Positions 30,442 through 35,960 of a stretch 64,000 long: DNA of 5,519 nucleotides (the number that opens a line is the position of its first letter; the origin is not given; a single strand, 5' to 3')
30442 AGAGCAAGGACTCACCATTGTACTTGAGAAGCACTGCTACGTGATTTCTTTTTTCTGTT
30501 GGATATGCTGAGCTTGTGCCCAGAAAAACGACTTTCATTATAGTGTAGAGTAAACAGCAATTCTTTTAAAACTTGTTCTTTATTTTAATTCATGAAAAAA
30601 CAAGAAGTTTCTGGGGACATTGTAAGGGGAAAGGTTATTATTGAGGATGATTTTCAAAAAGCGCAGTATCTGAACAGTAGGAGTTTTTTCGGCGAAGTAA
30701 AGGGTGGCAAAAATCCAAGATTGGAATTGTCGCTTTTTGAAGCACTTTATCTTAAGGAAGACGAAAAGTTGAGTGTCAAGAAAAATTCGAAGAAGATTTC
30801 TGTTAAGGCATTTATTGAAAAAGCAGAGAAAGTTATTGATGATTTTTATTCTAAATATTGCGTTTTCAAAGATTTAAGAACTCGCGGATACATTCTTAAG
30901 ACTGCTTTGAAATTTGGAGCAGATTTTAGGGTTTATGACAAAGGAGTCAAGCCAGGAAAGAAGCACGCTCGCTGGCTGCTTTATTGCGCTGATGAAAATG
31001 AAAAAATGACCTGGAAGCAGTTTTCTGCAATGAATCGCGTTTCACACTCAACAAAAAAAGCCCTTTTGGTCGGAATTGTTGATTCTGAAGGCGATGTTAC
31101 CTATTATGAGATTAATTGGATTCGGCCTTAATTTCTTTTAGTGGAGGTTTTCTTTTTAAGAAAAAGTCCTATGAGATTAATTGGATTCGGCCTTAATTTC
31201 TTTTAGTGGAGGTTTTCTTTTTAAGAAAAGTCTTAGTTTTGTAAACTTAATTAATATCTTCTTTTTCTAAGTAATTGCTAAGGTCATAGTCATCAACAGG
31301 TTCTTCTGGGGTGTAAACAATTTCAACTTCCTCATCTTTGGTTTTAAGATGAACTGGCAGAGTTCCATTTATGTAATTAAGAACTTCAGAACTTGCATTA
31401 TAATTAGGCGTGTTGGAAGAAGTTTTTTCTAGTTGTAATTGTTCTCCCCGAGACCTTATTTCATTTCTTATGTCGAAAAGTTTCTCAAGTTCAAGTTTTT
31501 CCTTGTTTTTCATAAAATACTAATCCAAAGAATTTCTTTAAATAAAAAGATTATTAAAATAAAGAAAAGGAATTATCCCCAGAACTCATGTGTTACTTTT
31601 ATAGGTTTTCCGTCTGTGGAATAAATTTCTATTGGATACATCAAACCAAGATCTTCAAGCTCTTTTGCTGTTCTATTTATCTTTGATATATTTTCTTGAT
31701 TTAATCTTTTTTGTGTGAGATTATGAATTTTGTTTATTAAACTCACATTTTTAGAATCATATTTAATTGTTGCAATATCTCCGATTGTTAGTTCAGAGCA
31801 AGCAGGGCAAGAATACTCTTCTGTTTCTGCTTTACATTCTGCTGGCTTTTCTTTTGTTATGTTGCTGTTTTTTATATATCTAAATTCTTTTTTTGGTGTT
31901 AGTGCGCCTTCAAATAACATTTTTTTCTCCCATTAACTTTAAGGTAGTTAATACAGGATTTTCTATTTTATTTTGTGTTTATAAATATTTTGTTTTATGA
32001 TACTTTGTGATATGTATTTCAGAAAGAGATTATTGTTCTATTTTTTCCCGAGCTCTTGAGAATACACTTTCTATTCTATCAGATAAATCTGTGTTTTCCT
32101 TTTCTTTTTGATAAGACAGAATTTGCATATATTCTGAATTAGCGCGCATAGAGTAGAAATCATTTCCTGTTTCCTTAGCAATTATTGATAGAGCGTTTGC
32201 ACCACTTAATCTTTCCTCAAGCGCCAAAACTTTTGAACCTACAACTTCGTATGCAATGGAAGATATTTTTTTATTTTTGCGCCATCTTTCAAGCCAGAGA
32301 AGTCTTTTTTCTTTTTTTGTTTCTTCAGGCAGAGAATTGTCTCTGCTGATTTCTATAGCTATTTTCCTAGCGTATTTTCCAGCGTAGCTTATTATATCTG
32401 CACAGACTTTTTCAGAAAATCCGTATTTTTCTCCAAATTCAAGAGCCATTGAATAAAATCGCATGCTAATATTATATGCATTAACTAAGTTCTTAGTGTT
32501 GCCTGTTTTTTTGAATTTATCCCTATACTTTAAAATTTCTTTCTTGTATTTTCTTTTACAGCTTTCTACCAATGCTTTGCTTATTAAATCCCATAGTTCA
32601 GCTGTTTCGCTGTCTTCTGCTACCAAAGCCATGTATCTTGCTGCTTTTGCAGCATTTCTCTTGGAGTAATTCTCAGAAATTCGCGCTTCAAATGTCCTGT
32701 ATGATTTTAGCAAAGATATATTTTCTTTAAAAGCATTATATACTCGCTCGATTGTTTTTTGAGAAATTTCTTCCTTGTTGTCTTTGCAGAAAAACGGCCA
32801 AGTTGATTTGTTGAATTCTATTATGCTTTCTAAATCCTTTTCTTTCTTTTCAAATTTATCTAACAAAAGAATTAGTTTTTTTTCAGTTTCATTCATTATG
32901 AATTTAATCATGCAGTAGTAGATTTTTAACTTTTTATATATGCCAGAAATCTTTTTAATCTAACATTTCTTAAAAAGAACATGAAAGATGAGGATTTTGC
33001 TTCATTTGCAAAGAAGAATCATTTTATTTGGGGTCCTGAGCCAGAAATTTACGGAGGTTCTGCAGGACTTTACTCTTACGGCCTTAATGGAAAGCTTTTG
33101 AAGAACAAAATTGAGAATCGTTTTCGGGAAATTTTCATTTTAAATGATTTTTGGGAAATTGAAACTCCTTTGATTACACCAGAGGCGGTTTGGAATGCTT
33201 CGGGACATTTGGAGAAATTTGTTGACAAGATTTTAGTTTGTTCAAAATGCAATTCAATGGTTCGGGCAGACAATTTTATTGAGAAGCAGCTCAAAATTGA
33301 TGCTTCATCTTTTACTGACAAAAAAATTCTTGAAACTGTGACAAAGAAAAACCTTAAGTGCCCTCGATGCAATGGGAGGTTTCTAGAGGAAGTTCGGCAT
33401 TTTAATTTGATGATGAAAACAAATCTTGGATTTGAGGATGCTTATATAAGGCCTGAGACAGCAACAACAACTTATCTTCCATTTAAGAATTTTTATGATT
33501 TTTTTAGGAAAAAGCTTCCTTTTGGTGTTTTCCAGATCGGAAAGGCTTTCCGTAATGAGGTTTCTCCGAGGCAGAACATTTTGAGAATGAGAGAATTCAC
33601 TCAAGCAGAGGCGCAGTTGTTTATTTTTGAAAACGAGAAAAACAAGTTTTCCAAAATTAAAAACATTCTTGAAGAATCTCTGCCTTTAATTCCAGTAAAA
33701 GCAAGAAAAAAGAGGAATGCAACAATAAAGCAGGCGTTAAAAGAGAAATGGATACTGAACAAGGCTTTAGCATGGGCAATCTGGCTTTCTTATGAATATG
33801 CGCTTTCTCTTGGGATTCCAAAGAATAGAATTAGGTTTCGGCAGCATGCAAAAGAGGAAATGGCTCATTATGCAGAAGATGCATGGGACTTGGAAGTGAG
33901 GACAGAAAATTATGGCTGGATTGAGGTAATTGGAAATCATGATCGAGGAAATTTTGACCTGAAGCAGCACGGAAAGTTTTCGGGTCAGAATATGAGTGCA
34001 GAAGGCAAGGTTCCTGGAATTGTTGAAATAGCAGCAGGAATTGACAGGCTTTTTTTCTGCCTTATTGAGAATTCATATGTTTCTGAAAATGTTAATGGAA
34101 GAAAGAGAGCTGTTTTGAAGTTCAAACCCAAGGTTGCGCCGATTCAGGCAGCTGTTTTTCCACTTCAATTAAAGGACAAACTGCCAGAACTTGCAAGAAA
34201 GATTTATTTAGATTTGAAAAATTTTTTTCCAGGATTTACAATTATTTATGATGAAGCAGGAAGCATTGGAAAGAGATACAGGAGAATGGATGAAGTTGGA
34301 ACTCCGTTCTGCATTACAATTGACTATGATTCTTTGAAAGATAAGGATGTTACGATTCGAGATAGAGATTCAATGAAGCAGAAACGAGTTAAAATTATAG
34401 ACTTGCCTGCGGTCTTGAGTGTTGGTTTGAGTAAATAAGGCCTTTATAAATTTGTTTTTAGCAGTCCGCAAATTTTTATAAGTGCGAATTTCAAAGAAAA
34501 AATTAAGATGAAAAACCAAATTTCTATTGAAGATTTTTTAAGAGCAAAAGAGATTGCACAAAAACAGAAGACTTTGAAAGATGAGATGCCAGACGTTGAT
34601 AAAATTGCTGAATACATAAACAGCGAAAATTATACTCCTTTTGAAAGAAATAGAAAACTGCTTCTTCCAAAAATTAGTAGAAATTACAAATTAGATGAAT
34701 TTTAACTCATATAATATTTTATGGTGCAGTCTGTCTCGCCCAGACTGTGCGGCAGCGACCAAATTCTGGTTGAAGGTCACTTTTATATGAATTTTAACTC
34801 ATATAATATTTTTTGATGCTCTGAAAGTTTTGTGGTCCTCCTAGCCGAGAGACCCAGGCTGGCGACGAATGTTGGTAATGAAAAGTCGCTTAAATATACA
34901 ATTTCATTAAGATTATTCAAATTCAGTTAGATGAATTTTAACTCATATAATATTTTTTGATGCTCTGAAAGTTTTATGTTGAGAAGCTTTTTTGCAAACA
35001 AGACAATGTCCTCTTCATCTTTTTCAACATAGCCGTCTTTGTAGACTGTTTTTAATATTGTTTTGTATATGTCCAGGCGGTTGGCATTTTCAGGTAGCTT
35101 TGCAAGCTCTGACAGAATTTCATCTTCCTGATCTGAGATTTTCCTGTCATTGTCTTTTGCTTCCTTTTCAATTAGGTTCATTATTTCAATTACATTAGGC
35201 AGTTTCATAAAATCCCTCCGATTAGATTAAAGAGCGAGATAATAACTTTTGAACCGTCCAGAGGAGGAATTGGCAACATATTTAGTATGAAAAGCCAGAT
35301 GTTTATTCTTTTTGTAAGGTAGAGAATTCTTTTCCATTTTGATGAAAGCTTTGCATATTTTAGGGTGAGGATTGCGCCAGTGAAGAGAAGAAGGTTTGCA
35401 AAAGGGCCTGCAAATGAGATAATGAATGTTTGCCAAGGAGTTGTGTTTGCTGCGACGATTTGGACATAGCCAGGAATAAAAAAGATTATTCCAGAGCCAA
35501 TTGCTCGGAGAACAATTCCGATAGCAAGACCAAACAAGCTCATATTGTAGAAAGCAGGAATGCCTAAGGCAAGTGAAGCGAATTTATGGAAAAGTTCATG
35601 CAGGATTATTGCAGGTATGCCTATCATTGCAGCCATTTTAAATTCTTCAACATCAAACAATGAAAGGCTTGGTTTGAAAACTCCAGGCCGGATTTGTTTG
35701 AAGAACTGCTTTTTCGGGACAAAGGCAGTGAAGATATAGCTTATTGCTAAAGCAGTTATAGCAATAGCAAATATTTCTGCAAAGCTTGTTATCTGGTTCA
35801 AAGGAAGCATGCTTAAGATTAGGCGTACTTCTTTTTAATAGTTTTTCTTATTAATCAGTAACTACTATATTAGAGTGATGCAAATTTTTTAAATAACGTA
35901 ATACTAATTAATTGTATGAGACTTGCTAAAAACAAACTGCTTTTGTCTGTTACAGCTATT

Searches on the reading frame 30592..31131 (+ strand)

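Call 103: search_protein_families(library=pfam, proteins=[window:30592-31131:+], max_evalue=0.0001)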
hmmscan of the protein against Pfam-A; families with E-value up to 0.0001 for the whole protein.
window:30592-31131:+ (179 aa): 2 families
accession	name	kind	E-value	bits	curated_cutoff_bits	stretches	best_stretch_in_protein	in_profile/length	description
PF01974.23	tRNA_int_endo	-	1.1e-28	99.6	27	1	85-171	1-85/85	tRNA intron endonuclease, catalytic C-terminal domain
PF02778.19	tRNA_int_endo_N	-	4.9e-12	45.6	21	1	7-74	2-66/67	tRNA intron endonuclease, N-terminal domain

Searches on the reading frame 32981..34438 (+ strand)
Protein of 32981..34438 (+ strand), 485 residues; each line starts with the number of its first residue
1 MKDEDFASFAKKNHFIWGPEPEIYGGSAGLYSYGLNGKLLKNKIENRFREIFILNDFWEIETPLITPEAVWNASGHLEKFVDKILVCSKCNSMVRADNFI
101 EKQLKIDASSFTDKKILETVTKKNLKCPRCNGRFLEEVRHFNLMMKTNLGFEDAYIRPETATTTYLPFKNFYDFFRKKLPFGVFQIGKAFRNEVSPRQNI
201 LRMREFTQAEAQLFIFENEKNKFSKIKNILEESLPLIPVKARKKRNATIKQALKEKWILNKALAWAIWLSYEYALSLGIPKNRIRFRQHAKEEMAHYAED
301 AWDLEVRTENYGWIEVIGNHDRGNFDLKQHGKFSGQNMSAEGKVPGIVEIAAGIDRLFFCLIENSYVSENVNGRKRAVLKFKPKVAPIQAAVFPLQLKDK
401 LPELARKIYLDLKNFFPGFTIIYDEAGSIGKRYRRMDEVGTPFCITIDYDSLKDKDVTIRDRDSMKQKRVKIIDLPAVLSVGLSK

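Call 103: search_protein_families(library=pfam, proteins=[window:32981-34438:+], max_evalue=0.0001)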
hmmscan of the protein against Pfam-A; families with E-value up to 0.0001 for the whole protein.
window:32981-34438:+ (485 aa): 3 families
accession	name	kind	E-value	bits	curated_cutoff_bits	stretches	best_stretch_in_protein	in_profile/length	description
PF03129.25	HGTP_anticodon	-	4.1e-18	65.8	21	1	389-479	1-91/94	Anticodon binding domain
PF00587.30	tRNA-synt_2b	-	9.9e-11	42.5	29.3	1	152-364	9-178/179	tRNA synthetase class II core domain (G, H, P, S and T)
PF00152.25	tRNA-synt_2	-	2.4e-06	27.3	25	0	183-287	94-180/308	tRNA synthetases class II (D, K and N)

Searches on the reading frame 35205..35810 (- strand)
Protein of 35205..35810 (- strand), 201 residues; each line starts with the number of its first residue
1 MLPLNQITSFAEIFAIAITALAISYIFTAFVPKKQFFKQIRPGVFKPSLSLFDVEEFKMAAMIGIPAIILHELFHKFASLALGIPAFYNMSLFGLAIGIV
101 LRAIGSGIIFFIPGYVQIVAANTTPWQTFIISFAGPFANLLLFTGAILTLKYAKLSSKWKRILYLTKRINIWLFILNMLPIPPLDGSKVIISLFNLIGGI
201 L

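Call 103: search_protein_families(library=pfam, proteins=[window:35205-35810:-], max_evalue=0.0001)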
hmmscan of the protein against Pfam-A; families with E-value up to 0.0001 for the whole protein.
window:35205-35810:- (201 aa): 1 family
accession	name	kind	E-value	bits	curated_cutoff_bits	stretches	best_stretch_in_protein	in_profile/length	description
PF02163.28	Peptidase_M50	-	9.7e-15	54.9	27.2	2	150-196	150-196/221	Peptidase family M50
